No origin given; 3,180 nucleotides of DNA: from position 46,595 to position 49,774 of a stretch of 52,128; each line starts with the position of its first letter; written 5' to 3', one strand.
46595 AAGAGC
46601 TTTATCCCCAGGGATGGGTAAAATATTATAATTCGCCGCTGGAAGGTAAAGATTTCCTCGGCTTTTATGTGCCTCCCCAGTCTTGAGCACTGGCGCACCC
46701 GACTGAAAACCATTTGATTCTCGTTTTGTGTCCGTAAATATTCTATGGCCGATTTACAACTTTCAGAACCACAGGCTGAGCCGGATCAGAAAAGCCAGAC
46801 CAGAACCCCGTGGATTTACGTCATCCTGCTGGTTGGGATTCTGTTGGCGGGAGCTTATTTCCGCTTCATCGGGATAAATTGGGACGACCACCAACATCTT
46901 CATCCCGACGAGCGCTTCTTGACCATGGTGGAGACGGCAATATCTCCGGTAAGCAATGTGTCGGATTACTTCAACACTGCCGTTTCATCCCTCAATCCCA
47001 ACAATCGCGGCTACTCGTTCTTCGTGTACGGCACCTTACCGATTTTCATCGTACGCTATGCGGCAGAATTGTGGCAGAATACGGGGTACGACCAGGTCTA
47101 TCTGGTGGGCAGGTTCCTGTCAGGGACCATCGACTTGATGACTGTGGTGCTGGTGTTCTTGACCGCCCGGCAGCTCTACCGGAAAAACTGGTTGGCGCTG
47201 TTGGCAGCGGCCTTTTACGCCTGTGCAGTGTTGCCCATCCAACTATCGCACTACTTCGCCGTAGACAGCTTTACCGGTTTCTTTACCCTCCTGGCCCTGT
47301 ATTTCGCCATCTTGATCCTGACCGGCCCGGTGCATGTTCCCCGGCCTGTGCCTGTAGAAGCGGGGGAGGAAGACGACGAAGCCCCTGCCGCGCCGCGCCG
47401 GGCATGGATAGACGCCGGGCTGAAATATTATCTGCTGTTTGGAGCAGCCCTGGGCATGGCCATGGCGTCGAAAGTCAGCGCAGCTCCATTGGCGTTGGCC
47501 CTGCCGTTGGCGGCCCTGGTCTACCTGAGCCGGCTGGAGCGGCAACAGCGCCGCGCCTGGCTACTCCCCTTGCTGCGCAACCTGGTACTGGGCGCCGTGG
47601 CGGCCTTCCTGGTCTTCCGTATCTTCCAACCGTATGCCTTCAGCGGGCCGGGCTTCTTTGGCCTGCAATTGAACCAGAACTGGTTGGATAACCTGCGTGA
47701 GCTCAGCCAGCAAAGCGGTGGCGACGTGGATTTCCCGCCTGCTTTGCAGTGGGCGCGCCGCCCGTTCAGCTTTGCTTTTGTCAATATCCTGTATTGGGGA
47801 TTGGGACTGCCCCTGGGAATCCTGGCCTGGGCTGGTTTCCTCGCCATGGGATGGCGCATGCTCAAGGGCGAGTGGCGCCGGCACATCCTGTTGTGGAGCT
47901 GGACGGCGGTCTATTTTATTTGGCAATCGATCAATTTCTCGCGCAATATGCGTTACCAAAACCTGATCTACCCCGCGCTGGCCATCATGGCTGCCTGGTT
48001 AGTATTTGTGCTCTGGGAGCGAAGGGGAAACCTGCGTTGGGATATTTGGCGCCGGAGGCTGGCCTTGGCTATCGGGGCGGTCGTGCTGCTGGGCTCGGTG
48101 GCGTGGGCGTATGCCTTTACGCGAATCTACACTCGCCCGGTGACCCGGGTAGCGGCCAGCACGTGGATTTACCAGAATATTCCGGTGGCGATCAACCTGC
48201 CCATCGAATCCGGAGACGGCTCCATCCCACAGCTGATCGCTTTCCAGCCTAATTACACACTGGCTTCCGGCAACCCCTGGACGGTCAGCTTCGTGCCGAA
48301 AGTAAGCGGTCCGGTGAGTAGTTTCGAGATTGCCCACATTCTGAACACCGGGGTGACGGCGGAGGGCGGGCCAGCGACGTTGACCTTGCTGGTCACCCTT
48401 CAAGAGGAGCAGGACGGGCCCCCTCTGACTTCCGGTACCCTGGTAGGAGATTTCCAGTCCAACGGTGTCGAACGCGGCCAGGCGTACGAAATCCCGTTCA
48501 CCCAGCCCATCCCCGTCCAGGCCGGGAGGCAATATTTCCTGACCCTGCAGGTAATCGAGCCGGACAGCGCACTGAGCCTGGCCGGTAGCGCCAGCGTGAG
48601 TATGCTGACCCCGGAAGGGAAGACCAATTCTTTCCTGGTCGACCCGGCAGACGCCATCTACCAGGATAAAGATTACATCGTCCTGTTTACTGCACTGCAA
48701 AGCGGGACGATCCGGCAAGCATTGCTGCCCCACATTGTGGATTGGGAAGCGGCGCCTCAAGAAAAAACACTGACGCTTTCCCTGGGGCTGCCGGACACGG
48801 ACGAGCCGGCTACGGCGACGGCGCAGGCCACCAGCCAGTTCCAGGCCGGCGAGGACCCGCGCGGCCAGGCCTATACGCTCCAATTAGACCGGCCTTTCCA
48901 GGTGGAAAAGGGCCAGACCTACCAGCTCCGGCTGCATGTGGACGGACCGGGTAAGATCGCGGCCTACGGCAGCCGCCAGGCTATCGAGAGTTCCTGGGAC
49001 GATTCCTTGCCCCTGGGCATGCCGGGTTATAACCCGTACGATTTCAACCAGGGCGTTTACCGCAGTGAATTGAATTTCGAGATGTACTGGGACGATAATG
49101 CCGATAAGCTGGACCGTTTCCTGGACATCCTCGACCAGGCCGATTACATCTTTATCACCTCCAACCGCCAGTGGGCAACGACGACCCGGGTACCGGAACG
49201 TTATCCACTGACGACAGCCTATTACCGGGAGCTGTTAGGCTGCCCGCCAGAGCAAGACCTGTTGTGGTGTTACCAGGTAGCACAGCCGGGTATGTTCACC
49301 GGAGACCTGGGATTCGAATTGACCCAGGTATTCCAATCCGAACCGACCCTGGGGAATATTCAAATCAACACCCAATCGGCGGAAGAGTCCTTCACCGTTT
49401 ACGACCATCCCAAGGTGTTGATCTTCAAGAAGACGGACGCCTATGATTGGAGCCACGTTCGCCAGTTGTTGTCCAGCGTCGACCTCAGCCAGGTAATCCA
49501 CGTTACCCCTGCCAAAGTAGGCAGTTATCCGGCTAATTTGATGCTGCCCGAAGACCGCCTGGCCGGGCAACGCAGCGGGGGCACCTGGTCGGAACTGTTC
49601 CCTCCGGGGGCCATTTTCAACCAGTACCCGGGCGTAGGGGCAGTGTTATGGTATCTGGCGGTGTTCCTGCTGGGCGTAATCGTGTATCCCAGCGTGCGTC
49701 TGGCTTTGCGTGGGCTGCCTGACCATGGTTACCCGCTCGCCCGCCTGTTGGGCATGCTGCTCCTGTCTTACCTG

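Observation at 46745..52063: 1772-aa giant membrane protein fuses a GT-C-like module, a duplicated soluble insert and a YYYYG (DUF2298) module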

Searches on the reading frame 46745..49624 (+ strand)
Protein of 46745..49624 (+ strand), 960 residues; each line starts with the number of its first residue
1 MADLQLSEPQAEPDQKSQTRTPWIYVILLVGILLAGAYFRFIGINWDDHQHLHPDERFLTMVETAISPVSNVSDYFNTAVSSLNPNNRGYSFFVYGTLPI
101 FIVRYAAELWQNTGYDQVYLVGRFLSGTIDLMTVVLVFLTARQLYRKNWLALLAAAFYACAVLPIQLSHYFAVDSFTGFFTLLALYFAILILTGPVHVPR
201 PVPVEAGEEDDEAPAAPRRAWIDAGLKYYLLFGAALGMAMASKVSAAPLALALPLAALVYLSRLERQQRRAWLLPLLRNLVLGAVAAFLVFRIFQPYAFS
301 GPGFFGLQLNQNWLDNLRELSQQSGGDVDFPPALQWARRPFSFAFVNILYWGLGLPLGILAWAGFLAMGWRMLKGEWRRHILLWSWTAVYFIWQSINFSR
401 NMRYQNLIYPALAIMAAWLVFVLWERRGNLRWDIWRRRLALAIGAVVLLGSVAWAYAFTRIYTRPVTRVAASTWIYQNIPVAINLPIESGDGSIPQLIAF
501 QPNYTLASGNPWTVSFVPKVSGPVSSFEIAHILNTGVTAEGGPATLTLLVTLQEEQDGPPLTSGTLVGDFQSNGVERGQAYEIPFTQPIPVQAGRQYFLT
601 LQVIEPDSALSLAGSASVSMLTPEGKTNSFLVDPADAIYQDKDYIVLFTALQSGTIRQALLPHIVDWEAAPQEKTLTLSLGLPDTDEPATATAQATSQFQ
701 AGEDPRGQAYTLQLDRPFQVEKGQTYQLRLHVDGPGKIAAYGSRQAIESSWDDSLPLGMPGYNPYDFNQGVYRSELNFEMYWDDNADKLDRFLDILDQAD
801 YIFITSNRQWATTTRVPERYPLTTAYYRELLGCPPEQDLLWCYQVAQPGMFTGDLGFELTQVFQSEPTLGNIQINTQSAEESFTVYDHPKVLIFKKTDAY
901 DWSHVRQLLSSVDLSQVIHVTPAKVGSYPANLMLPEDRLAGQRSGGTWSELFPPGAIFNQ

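Call 35: predict_structure(alignment_id=A1)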
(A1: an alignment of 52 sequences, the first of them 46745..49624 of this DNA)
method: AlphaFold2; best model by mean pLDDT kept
length: 960 residues; sequences in the alignment: 52
mean_pLDDT: 86.3   pTM: 0.85
mean pLDDT of the five models: 86.3, 85.9, 84.6, 83.4, 83.0
residues with pLDDT >= 90: 541; 70-90: 308; 50-70: 80; < 50: 31
segments of 3 or more residues with pLDDT < 50: 1-18, 202-204, 206-211, 958-960
pLDDT, mean of each block of 10 residues (from residue 1): 34 44 90 97 87 83 86 83 85 83 93 90 96 98 95 98 91 94 97 75 48 51 80 97 92 95 87 90 96 88 82 86 75 74 86 93 97 93 95 83 88 98 81 88 97 93 89 94 95 91 91 93 95 78 83 92 94 77 94 95 91 94 88 92 93 96 95 95 76 95 91 96 95 94 86 81 84 87 89 94 85 81 93 87 91 95 91 77 70 95 92 81 73 65 59 51
secondary structure, 60 per line:
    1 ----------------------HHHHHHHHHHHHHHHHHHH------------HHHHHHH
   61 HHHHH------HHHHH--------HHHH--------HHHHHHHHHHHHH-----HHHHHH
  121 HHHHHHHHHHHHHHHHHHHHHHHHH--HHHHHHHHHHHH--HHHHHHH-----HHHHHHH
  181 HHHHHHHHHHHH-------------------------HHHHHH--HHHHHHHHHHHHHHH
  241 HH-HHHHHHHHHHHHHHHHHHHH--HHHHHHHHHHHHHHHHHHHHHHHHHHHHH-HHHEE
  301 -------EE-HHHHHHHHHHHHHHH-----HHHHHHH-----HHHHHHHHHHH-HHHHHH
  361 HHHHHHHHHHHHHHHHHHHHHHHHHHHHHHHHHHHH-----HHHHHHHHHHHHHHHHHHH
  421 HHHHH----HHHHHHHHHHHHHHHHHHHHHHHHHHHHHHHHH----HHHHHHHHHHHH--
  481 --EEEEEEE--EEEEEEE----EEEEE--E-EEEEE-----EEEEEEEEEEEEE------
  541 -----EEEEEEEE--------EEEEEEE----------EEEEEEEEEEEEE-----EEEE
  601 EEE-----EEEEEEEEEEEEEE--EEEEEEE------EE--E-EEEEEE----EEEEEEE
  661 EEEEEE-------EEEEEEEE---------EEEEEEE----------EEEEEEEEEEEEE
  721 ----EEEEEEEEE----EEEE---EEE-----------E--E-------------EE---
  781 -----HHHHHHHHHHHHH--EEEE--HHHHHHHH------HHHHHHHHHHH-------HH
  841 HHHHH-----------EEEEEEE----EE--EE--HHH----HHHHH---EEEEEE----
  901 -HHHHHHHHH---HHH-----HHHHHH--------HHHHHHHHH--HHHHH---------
elements in order (helices of 4 or more, strands of 3 or more residues): H23-41 H54-65 H72-76 H85-88 H97-109 H115-145 H148-159 H162-168 H174-192 H218-223 H226-242 H244-263 H266-294 H311-325 H331-337 H343-353 H355-396 H402-425 H430-462 H467-478 E483-489 E492-498 E503-507 E512-516 E522-534 E546-553 E562-568 E579-591 E597-603 E609-622 E625-631 E644-649 E654-666 E674-681 E691-697 E708-720 E725-733 E738-741 E745-747 H786-798 E801-804 H807-814 H821-831 H839-845 E857-863 H883-887 E891-896 H902-910 H922-927 H936-944 H947-951

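Call 39: fold_search(model_id=the predicted structure, library=pdb)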
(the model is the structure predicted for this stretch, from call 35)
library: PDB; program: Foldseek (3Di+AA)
matches with E <= 10: 789; with E <= 0.001: 34
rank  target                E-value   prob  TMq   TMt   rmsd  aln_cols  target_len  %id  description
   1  3wak                  1.1e-07  1.00  0.32  0.35  11.9       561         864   16  Crystal structure of the Archaeoglobus fulgidus oligosaccharyltransferase (O29867_ARCFU) in the apo form (released 2013-10-30)
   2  5gmy_A                1.5e-07  1.00  0.32  0.36  11.5       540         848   16  Crystal structure of the Archaeoglobus fulgidus oligosaccharyltransferase (O29867_ARCFU) tethered with an acceptor pep (released 2017-02-01)
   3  7e9s_A                3.5e-07  1.00  0.31  0.34  11.8       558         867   15  Archaeal oligosaccharyltransferase AglB from Archaeoglobus fulgidus in complex with an inhibitory peptide and a dolich (released 2021-09-08)
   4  3waj                  6.4e-07  1.00  0.30  0.36  12.4       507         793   17  Crystal structure of the Archaeoglobus fulgidus oligosaccharyltransferase (O29867_ARCFU) complex with Zn and sulfate (released 2013-10-30)
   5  5f15                  7.5e-07  1.00  0.26  0.42  10.9       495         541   17  Crystal Structure of ArnT from Cupriavidus metallidurans bound to Undecaprenyl phosphate (released 2016-02-17)
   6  9i5k_A                9.2e-07  1.00  0.30  0.55   7.8       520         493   15  Structure of the Chaetomium thermophilum Pmt4 homodimer (C2 symmetry) (released 2025-12-24)
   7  7bvf_B                2.6e-06  1.00  0.24  0.22  23.2       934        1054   10  Cryo-EM structure of Mycobacterium tuberculosis arabinosyltransferase EmbA-EmbB-AcpM2 in complex with ethambutol (released 2020-04-29)
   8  5ezm                  6.7e-06  1.00  0.27  0.45  11.5       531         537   15  Crystal Structure of ArnT from Cupriavidus metallidurans in the apo state (released 2016-02-17)
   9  7bvc_B                2.7e-05  1.00  0.27  0.25  22.5       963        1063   10  Cryo-EM structure of Mycobacterium smegmatis arabinosyltransferase EmbA-EmbB-AcpM2 in complex with ethambutol (released 2020-04-29)
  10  6p25_A                2.8e-05  1.00  0.22  0.28   4.6       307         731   18  Structure of S. cerevisiae protein O-mannosyltransferase Pmt1-Pmt2 complex bound to the sugar donor and a peptide acce (released 2019-07-10)
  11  7bvc_A                3.3e-05  1.00  0.32  0.29  18.0      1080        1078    8  Cryo-EM structure of Mycobacterium smegmatis arabinosyltransferase EmbA-EmbB-AcpM2 in complex with ethambutol (released 2020-04-29)
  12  6ezn_F                6.8e-05  1.00  0.30  0.42  12.9       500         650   12  Cryo-EM structure of the yeast oligosaccharyltransferase (OST) complex (released 2018-01-17)
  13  7bvh_A                6.8e-05  1.00  0.24  0.23  16.2       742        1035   11  Crystal structure of arabinosyltransferase EmbC2-AcpM2 complex from Mycobacterium smegmatis complexed with di-arabinos (released 2020-04-29)
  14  9s6t_A                7.0e-05  1.00  0.30  0.56  16.4       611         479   13  Ternary cryo-EM structure of chicken ALG12 with Dol25-PP-GlcNAc2Man7, Dol25-P-Man, and Fab (released 2026-03-18)
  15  7oci_F                1.1e-04  1.00  0.30  0.43  10.7       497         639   11  Cryo-EM structure of yeast Ost6p containing oligosaccharyltransferase complex (released 2022-02-16)
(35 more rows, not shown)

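Call 52: find_related_loci(query=A1, collection=genome_contigs, flank=10000)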
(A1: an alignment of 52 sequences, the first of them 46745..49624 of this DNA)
Query A1 (960 aa) in genome_contigs; peptide patterns used: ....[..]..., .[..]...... (x = any residue, [..] = any of these).
599 stretches matched a pattern (row limit reached: there are more); 576 encode a relative of the query (tblastn E <= 1e-3); the best 80 are kept; 80 distinct loci.
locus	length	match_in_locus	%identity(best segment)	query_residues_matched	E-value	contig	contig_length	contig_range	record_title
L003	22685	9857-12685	54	20-960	0e+0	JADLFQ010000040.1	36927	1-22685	MAG: Anaerolineaceae bacterium isolate SJ387 c_000000601659, whole genome shotgun sequence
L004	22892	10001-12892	51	5-960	0e+0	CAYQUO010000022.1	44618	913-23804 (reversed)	MAG TPA_asm: uncultured Anaerolineaceae bacterium isolate binchicken_co74_278 genome assembly, contig: NODE_1516_length_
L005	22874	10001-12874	51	6-959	0e+0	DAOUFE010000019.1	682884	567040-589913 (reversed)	MAG TPA_asm: Anaerolineaceae bacterium isolate R103_13 k99_357902, whole genome shotgun sequence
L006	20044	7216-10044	54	16-960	0e+0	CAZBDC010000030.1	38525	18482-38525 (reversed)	MAG TPA_asm: uncultured Anaerolineaceae bacterium isolate binchicken_co43_56 genome assembly, contig: NODE_1542_length_3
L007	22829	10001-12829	51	7-960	0e+0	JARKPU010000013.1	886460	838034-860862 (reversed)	MAG: Anaerolinea sp. isolate D180_metabat.33 k141_106336, whole genome shotgun sequence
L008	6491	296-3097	51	40-960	0e+0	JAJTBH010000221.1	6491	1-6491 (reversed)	MAG: Anaerolineae bacterium isolate MS_R1_8 NODE_1953_length_6491_cov_2.907085, whole genome shotgun sequence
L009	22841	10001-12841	51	12-960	0e+0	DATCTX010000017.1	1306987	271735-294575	MAG TPA_asm: Anaerolineaceae bacterium isolate SMAG_U7342 k141_35279, whole genome shotgun sequence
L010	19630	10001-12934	48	8-960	0e+0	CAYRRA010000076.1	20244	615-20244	MAG TPA_asm: uncultured Anaerolineaceae bacterium isolate binchicken_co168_165 genome assembly, contig: NODE_4752_length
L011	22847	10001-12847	51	23-960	0e+0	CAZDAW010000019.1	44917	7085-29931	MAG TPA_asm: uncultured Anaerolineaceae bacterium isolate SRP167436_co1_201 genome assembly, contig: NODE_1046_length_44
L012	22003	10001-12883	51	7-960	0e+0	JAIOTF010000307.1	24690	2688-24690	MAG: Anaerolineaceae bacterium isolate SMBSF63 bin_68_k127_1007152, whole genome shotgun sequence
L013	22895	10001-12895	48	5-952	0e+0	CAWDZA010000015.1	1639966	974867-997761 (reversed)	MAG: uncultured Chloroflexia bacterium isolate MFD05674.bin.1.26 genome assembly, contig: contig_27382, whole genome sho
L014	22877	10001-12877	48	1-960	0e+0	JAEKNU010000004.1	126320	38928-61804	MAG: Chloroflexota bacterium isolate bin_128 NODE_153_length_126320_cov_19.546050, whole genome shotgun sequence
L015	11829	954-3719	51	38-960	0e+0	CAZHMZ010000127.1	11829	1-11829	MAG TPA_asm: uncultured Anaerolineaceae bacterium isolate SRP192927_co3_506 genome assembly, contig: NODE_13342_length_1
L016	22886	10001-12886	47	4-959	0e+0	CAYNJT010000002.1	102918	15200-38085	MAG TPA_asm: uncultured Leptolinea sp. isolate SRP278314_co1_60 genome assembly, contig: NODE_237_length_102918_cov_11.5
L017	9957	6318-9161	48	19-960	0e+0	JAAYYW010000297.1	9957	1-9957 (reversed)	MAG: Leptolinea sp. isolate AS06rmzACSIP_266 468979_AS06, whole genome shotgun sequence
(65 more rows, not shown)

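Call 76: search_protein_representatives(protein=window:46745-49624:+)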
Query: 960 residues. Proteins with E-value up to 0.001 (for the whole library): 3931; up to 1e-10: 2673; up to 1e-30: 1218. The best 150 are listed.
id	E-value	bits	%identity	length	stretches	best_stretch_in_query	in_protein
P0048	0.0e+00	1055.2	53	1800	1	12-959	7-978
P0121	0.0e+00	1044.5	54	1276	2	227-959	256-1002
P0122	9.5e-281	950.2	47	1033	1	21-959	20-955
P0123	5.6e-277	937.8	47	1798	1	21-959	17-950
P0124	6.5e-265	897.8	51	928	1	12-923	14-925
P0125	6.7e-262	887.8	49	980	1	11-897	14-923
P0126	1.2e-259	880.4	46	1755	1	23-959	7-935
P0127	1.2e-257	873.8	45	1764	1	18-959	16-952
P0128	1.8e-256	869.9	47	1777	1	30-959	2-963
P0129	6.6e-254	861.4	45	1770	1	7-959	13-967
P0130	1.2e-248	844.0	44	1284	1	15-960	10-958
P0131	3.6e-248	842.4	46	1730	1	22-960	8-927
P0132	2.1e-243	826.6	48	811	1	96-901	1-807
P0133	9.1e-240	814.6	45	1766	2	18-959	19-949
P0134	2.0e-238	810.1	46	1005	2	71-941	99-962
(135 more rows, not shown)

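Call 77: find_encoding_contigs(protein=P0122, flank=6000, max_places=2)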
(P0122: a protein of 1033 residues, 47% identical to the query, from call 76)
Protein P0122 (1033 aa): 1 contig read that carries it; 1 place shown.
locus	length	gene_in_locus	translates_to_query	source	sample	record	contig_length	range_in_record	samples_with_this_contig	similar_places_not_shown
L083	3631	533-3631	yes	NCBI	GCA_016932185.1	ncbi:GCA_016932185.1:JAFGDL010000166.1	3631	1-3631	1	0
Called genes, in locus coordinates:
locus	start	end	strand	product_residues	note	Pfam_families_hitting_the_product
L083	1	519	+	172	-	?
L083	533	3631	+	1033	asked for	?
